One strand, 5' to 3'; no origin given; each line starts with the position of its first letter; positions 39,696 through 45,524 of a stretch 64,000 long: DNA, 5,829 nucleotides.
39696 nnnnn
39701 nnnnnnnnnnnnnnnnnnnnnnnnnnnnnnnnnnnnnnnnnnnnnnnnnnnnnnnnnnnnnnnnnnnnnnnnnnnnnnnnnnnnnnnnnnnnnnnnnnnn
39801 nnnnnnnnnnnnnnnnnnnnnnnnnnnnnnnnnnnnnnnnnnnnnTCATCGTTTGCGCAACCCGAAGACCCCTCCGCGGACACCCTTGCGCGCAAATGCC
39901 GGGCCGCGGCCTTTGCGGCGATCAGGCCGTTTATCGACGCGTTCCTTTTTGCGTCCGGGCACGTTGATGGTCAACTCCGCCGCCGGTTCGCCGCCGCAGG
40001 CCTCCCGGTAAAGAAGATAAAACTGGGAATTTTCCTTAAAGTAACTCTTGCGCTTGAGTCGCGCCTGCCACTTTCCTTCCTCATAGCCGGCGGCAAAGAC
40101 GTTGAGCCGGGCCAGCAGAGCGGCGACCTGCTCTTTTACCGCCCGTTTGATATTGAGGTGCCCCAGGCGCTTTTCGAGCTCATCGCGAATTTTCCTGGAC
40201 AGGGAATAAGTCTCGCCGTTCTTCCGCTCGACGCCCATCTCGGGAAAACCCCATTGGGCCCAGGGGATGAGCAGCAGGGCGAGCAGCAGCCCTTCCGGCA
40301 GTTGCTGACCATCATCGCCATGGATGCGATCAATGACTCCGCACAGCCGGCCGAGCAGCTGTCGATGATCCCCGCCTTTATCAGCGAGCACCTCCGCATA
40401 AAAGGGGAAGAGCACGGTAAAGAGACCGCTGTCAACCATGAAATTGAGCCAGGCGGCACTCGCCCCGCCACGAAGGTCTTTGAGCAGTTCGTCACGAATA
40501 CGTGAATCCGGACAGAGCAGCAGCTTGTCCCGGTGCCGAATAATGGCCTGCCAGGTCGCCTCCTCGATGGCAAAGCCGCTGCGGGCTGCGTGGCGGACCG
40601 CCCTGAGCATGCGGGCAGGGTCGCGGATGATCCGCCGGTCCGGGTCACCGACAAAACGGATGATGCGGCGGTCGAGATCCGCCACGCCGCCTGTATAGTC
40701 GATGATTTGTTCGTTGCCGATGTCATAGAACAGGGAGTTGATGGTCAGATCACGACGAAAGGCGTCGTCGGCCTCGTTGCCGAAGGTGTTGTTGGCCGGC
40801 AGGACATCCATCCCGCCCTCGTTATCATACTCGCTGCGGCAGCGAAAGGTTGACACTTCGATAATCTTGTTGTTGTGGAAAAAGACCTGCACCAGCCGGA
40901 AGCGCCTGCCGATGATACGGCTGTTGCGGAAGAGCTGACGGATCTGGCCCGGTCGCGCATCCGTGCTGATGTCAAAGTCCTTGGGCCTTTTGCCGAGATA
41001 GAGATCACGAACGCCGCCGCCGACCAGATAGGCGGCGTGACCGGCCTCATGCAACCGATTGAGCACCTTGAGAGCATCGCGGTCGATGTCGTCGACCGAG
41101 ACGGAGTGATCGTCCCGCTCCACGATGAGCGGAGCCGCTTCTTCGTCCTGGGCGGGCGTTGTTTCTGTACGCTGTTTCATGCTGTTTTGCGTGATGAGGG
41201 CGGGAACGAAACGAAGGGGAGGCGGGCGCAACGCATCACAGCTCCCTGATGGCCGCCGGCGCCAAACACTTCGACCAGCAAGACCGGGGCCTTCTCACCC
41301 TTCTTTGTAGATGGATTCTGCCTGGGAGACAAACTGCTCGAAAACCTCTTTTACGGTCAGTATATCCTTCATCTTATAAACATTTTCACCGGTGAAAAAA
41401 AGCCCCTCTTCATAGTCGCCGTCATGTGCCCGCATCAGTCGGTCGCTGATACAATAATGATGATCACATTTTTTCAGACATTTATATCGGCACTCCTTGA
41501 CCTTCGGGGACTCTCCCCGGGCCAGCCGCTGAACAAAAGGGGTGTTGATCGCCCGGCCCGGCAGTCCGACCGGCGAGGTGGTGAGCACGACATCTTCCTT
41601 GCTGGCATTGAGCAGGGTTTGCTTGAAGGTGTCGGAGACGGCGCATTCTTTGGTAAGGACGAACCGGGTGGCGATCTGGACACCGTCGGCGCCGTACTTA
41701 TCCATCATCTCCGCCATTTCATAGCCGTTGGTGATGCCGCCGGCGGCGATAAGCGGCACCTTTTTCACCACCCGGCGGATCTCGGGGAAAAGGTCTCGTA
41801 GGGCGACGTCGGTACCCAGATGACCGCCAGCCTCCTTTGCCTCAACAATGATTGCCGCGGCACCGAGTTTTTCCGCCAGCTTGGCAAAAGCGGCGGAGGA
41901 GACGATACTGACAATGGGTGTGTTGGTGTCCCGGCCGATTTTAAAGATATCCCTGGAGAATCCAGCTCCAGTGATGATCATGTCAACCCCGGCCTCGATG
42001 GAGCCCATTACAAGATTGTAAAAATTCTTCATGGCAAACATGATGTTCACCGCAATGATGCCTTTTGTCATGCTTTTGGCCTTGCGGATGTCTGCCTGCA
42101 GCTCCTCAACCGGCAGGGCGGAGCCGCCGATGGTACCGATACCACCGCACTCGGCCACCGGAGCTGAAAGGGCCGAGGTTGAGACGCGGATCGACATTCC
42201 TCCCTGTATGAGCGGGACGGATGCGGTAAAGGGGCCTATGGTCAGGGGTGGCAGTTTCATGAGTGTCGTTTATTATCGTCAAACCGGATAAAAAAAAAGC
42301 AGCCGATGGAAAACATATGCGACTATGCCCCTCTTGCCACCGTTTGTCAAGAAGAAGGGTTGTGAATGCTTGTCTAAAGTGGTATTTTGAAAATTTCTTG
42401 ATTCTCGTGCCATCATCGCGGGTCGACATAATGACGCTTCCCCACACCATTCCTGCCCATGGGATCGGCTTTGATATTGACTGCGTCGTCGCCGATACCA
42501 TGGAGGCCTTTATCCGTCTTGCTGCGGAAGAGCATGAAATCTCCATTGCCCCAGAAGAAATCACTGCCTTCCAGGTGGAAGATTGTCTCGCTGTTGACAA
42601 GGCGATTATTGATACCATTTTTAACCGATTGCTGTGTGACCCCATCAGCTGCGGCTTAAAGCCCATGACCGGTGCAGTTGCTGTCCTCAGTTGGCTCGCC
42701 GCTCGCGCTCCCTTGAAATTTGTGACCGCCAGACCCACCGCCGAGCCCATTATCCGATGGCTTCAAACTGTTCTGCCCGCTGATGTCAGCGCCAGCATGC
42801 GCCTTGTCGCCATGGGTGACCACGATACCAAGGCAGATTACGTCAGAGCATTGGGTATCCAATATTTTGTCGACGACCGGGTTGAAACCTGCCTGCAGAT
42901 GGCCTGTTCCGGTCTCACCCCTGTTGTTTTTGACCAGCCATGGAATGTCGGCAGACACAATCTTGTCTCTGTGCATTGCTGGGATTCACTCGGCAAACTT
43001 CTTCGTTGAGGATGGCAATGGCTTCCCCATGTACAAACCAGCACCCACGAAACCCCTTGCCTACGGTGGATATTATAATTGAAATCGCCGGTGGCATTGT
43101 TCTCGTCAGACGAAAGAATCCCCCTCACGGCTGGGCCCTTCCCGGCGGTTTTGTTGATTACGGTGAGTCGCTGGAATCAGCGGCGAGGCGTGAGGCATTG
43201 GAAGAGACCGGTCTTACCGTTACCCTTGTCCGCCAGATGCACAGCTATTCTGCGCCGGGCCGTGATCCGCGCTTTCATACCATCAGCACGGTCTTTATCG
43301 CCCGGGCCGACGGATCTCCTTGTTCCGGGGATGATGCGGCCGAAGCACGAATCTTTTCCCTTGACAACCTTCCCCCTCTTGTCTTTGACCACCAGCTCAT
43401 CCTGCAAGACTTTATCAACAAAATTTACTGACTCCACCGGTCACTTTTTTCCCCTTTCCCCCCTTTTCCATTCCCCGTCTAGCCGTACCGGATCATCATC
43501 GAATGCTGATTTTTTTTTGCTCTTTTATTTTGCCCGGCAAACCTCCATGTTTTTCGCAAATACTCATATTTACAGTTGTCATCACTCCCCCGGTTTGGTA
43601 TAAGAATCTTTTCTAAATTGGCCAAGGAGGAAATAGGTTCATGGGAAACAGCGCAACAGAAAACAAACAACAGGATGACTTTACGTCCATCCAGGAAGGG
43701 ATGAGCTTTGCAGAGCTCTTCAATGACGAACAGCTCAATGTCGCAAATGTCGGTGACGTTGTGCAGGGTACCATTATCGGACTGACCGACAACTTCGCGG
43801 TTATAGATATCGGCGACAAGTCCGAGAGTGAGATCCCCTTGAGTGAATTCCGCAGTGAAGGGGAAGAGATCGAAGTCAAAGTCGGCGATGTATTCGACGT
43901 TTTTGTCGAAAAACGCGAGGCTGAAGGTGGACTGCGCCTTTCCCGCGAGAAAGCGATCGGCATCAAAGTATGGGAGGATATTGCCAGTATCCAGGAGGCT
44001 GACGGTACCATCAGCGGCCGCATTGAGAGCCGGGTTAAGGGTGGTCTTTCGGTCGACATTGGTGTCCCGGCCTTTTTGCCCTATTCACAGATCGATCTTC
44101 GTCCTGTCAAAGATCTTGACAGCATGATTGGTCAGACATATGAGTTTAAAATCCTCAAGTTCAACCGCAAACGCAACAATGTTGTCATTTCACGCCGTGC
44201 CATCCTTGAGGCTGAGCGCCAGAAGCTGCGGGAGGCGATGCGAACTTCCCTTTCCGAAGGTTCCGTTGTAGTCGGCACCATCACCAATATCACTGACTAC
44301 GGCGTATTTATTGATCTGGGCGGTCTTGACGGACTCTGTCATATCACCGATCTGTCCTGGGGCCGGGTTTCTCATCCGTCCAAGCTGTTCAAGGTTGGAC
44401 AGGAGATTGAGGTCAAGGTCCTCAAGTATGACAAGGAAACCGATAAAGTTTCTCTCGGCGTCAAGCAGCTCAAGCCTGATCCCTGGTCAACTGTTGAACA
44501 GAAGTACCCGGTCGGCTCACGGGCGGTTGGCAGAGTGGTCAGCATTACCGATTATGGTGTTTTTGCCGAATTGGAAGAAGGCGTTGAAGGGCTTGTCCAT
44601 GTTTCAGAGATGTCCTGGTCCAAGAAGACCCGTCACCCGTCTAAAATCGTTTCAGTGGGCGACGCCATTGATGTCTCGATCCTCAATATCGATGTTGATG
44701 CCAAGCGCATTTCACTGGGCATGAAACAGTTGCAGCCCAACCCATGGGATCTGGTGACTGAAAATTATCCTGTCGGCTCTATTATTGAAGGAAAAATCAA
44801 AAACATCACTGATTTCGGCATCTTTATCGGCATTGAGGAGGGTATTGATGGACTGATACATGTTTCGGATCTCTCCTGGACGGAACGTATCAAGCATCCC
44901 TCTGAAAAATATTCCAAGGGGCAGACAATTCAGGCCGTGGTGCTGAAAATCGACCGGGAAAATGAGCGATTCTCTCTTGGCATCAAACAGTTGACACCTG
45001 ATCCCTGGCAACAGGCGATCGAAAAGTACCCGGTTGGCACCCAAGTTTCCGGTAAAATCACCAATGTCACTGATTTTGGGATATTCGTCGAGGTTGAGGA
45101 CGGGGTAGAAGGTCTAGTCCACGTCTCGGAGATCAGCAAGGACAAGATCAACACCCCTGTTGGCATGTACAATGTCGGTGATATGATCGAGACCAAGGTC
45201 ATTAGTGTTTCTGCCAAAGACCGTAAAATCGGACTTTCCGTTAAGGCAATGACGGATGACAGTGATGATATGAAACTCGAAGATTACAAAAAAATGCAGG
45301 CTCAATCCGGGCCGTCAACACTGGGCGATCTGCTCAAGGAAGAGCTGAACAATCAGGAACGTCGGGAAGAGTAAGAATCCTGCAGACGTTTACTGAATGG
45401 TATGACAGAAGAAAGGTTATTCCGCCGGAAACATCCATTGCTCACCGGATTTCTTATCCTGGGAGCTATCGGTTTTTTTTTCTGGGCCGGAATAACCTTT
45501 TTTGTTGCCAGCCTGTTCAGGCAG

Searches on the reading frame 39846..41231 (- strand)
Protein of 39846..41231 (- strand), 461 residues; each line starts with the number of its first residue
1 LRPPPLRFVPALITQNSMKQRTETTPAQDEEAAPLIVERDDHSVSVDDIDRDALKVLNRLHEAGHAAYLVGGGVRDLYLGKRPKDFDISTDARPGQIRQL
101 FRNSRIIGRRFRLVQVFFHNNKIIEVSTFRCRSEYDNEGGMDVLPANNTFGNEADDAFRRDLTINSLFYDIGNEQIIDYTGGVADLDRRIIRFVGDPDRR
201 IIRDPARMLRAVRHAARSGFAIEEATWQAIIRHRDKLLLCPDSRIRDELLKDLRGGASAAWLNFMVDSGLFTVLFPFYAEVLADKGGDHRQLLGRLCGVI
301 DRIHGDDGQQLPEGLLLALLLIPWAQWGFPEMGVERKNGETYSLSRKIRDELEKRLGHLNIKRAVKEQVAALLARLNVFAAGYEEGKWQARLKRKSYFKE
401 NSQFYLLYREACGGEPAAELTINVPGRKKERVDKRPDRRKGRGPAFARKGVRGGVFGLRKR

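Call 11: search_protein_families(library=pfam, proteins=[window:39846-41231:-], max_evalue=0.001)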
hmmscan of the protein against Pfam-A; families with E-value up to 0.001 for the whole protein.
window:39846-41231:- (461 aa): 2 families
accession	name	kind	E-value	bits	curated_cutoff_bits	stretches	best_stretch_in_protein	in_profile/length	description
PF01743.26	PolyA_pol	-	6.5e-36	123.9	23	1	67-192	1-126/126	Poly A polymerase head domain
PF12627.12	PolyA_pol_RNAbd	-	2.1e-15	56.7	22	1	219-280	1-62/64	Probable RNA and SrmB- binding site of polymerase A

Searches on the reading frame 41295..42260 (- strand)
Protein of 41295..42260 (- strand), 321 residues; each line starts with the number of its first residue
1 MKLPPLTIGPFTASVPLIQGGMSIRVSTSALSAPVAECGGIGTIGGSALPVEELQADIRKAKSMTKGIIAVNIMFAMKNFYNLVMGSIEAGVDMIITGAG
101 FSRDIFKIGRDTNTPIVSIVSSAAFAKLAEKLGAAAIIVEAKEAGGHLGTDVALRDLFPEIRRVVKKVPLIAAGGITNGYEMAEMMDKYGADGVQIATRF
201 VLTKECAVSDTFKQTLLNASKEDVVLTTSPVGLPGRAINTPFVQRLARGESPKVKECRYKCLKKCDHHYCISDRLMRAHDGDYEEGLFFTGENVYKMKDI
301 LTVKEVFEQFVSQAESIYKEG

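Call 11: search_protein_families(library=pfam, proteins=[window:41295-42260:-], max_evalue=0.001)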
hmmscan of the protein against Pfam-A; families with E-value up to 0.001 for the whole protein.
window:41295-42260:- (321 aa): 2 families
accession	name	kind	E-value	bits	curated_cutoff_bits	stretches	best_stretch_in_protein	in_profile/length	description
PF03060.21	NMO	-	2.2e-48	165.8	28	2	76-311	99-329/331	Nitronate monooxygenase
PF01070.24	FMN_dh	-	0.00047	19.7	24.9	1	103-202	208-307/350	FMN-dependent dehydrogenase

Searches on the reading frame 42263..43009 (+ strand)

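Call 75: search_protein_families(library=pfam, proteins=[window:42263-43009:+], max_evalue=0.0001)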
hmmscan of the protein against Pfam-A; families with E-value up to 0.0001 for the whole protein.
window:42263-43009:+ (248 aa): 1 family
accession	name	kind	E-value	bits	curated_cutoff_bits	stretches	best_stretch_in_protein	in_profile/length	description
PF06941.18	NT5C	-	2.3e-11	44.3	24.8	1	68-244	4-171/180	5' nucleotidase, deoxy (Pyrimidine), cytosolic type C protein (NT5C)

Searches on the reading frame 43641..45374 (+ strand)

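Call 75: search_protein_families(library=pfam, proteins=[window:43641-45374:+], max_evalue=0.0001)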
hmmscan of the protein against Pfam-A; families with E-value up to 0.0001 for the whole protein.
window:43641-45374:+ (577 aa): 6 families
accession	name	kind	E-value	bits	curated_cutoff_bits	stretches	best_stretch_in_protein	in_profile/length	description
PF00575.29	S1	-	3e-91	300.3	22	6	377-449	3-74/74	S1 RNA binding domain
PF23459.1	S1_RRP5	-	6.2e-26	91.2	27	1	379-441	4-65/72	RRP5 S1 domain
PF21710.3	Spt6_S1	-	2.9e-24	85.6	27.5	1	378-441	16-79/91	Spt6, S1/OB domain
PF13509.12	S1_2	-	2.8e-07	31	21.8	0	465-500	1-36/61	S1 domain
PF17092.11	PCB_OB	-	7.4e-07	30.4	27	0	287-346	27-96/111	Penicillin-binding protein OB-like domain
PF24685.1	OB_RRP5_4th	-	1.6e-05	25.3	31.5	0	232-263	40-71/92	RRP5 OB-fold domain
